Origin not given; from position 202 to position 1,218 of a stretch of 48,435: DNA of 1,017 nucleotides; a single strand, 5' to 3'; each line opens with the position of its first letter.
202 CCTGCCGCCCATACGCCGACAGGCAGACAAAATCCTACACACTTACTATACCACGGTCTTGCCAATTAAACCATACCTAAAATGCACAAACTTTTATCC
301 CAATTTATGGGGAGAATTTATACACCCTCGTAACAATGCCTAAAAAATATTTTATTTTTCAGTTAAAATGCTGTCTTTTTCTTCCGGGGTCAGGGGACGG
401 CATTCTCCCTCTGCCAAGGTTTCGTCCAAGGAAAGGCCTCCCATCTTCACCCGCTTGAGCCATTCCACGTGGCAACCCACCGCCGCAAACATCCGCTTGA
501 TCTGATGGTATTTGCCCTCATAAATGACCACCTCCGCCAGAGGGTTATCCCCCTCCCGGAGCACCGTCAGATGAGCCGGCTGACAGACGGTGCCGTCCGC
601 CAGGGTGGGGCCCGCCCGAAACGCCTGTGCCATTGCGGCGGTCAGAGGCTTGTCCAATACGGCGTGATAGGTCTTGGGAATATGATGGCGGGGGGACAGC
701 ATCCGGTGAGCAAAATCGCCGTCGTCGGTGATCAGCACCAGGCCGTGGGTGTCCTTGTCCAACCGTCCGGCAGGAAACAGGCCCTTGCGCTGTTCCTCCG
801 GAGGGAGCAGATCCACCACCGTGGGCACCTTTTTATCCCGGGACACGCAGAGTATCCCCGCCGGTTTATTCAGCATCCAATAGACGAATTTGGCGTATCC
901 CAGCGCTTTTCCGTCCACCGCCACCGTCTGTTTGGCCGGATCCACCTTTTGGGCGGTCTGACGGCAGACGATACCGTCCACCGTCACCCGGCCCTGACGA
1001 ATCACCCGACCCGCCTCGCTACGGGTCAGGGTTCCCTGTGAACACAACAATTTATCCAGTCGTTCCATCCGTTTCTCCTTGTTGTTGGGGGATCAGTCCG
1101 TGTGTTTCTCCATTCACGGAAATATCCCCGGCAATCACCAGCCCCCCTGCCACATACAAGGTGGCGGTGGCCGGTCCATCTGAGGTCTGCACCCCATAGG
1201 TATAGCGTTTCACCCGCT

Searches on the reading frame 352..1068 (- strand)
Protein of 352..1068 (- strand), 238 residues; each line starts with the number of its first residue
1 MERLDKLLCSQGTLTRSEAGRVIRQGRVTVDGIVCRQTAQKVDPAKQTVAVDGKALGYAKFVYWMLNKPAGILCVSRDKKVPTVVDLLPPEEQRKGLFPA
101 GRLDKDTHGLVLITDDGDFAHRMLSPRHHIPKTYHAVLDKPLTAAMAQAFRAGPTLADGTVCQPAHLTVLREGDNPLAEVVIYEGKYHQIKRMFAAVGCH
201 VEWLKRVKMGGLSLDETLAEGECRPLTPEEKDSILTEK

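Call 69: search_protein_families(library=pfam, proteins=[window:352-1068:-], max_evalue=0.00001)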
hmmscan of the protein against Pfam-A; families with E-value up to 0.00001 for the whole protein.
window:352-1068:- (238 aa): 2 families
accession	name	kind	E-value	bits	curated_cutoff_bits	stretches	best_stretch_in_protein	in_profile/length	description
PF00849.27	PseudoU_synth_2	-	3e-24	86.4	26.8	1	63-196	2-152/152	RNA pseudouridylate synthase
PF01479.30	S4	-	1.1e-09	38.2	22.8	1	2-44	1-44/48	S4 domain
